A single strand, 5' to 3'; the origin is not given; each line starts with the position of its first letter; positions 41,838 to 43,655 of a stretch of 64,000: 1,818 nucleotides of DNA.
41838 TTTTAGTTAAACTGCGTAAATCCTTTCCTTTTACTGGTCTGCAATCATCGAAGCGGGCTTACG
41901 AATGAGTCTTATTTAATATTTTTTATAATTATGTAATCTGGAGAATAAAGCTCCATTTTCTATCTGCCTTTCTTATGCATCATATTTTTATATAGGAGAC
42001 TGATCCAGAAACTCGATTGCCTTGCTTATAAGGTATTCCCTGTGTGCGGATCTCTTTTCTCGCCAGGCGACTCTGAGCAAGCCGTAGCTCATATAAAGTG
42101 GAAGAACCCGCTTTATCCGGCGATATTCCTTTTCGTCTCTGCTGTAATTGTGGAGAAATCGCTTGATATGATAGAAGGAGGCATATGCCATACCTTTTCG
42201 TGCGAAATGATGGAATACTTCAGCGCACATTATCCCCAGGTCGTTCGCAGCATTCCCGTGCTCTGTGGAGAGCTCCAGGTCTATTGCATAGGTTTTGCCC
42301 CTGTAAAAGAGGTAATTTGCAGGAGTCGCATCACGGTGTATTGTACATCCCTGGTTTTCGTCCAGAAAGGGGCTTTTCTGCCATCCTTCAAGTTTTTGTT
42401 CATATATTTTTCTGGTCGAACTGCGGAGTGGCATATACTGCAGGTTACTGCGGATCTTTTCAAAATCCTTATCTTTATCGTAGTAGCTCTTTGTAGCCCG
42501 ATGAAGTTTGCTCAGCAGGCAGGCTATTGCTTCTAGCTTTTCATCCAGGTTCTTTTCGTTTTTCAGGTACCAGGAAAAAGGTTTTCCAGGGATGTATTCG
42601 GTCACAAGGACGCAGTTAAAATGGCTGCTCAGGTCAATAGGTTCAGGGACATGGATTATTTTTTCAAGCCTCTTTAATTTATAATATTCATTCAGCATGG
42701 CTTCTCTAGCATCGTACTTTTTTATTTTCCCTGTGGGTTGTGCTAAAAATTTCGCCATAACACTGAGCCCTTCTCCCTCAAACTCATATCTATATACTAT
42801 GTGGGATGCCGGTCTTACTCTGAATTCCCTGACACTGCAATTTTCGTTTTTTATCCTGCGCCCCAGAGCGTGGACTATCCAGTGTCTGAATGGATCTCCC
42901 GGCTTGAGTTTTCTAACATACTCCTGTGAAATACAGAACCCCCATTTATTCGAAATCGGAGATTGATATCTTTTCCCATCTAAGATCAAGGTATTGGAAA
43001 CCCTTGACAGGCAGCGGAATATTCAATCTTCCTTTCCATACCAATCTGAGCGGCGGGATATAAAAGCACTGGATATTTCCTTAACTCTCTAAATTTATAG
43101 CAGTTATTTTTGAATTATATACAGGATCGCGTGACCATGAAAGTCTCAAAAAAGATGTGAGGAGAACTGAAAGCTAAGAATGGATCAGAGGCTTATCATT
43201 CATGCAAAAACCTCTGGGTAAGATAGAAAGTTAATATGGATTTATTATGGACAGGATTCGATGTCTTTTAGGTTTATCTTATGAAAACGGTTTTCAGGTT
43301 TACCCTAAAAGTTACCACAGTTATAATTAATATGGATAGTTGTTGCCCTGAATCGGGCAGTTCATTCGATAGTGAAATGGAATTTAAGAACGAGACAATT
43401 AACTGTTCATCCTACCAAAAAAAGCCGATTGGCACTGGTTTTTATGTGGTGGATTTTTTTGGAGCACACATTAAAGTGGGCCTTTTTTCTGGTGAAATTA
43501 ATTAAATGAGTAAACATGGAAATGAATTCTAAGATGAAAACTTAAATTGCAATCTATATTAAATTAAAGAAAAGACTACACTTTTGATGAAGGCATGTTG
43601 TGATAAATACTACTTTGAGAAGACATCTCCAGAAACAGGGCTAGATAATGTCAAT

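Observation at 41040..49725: Tandem array of hypervariable secreted Cys/repeat peptides paired with an APH-like kinase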

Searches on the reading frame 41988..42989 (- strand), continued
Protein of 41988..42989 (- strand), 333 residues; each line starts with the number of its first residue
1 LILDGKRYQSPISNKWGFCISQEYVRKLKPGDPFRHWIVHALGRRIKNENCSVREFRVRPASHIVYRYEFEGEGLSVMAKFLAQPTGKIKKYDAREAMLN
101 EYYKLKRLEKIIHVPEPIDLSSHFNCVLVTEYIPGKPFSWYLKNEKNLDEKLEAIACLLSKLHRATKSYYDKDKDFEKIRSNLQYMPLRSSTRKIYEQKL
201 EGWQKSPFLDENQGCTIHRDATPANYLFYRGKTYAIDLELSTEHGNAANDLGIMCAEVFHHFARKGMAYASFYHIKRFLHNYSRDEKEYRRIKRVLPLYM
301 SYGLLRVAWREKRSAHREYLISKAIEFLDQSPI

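Call 72: predict_structure(alignment_id=A8)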
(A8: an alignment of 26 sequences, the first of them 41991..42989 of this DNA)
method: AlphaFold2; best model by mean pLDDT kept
length: 333 residues; sequences in the alignment: 26
mean_pLDDT: 89.3   pTM: 0.86
mean pLDDT of the five models: 89.3, 89.2, 88.4, 87.9, 86.2
residues with pLDDT >= 90: 263; 70-90: 43; 50-70: 7; < 50: 20
segments of 3 or more residues with pLDDT < 50: 1-19
pLDDT, mean of each block of 10 residues (from residue 1): 27 37 93 97 95 93 92 96 77 90 96 97 95 94 92 98 97 93 86 93 90 92 95 93 95 98 94 97 96 95 93 93 92 47
secondary structure, 60 per line:
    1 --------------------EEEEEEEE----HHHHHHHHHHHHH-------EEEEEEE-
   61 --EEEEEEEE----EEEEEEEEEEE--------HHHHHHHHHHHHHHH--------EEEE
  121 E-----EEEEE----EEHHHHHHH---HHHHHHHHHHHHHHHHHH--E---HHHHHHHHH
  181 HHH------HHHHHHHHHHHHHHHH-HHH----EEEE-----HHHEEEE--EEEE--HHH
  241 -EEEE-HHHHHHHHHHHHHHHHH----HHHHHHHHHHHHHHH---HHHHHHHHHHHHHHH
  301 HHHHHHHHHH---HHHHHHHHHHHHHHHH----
elements in order: E21-28 H33-45 E53-59 E63-70 E75-85 H94-108 E117-121 E127-131 H138-144 H148-165 H172-183 H190-205 E214-217 E226-229 E232-235 E242-245 H247-263 H268-282 H286-310 H314-329

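Call 76: fold_search(model_id=the predicted structure, library=pdb)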
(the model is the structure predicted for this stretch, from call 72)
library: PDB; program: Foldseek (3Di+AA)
matches with E <= 10: 1715; with E <= 0.001: 278
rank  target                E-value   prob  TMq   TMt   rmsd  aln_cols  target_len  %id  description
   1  8zic                  4.1e-09  1.00  0.56  0.52   5.8       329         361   14  Structure complex of 4-hydroxytryptamine kinase PsiK complexed with Mg2+ and Tryptamine (released 2025-04-02)
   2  3sgc                  1.2e-08  1.00  0.46  0.50   7.1       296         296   17  Crystal Structure of Apo Aminoglycoside-2''-Phosphotransferase Type IVa (released 2011-06-29)
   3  9h2z_A                1.6e-08  1.00  0.48  0.52   6.9       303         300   17  Crystal structure of APH(2")-IVa alternate (soaking with EK3-18 inhibitor) (released 2025-02-05)
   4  3n4u                  1.8e-08  1.00  0.47  0.51   6.9       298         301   16  app APH(2")-IVa form II (released 2010-06-30)
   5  9ft5                  2.1e-08  1.00  0.47  0.43  10.2       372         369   12  25-hydroxy steroid kinase (25-HSK) + ADP + 25-phospho-cholest-1,4-diene-3-one (released 2026-01-14)
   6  4n57_A                2.2e-08  1.00  0.48  0.53   6.9       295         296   17  Crystal structure of aminoglycoside phosphotransferase APH(2'')-IVa ADP complex (released 2014-12-17)
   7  5c4k_B                2.5e-08  1.00  0.46  0.51   7.3       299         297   17  APH(2")-IVa in complex with GET (G418) at room temperature (released 2016-02-03)
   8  9qns_A                2.7e-08  1.00  0.47  0.52   7.4       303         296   18  APH(2'')-IVa with a fragment (released 2026-02-11)
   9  3n4t                  4.1e-08  1.00  0.47  0.52   7.4       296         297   17  apo APH(2")-IVa form I (released 2010-06-30)
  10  4dfu_B                4.3e-08  1.00  0.46  0.50   7.4       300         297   17  Inhibition of an antibiotic resistance enzyme: crystal structure of aminoglycoside phosphotransferase APH(2")-ID/APH(2 (released 2012-02-08)
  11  9qoe_B                5.0e-08  1.00  0.46  0.51   7.4       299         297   17  APH(2'')-Id with a fragment (released 2026-02-11)
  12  4feu_E                6.8e-08  1.00  0.52  0.63   6.2       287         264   18  Crystal structure of the aminoglycoside phosphotransferase APH(3')-Ia, with substrate kanamycin and small molecule inh (released 2012-06-20)
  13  3dxp                  8.0e-08  1.00  0.61  0.62   5.4       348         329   12  Crystal structure of a putative aminoglycoside phosphotransferase (reut_a1007) from ralstonia eutropha jmp134 at 2.32 A  (released 2008-08-12)
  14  4gkh_K                8.4e-08  1.00  0.50  0.60   5.3       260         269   16  Crystal structure of the aminoglycoside phosphotransferase APH(3')-Ia, with substrate kanamycin and small molecule inh (released 2012-09-05)
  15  4r77_A                8.8e-08  1.00  0.50  0.57   8.3       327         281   15  Crystal structure of choline kinase LicA from Streptococcus pneumoniae (released 2015-08-12)
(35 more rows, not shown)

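Call 98: search_protein_families(library=pfam, proteins=[L003:5519-5809:-, L003:5332-5580:-, L002:9561-9755:-], max_evalue=10)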
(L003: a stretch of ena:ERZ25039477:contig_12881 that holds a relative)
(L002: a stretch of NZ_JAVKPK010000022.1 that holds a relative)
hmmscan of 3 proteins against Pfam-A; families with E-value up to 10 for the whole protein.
L003:5519-5809:- (96 aa): 0 families

L003:5332-5580:- (82 aa): 0 families

L002:9561-9755:- (64 aa): 0 families

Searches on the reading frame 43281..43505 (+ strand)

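Call 98: search_protein_families(library=pfam, proteins=[window:43281-43505:+], max_evalue=10)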
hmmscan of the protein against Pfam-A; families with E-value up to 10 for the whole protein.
window:43281-43505:+ (74 aa): 1 family
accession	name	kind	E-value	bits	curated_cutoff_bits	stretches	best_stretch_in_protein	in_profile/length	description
PF14922.11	FWWh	-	0.11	12.8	25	1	12-42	103-131/150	Protein of unknown function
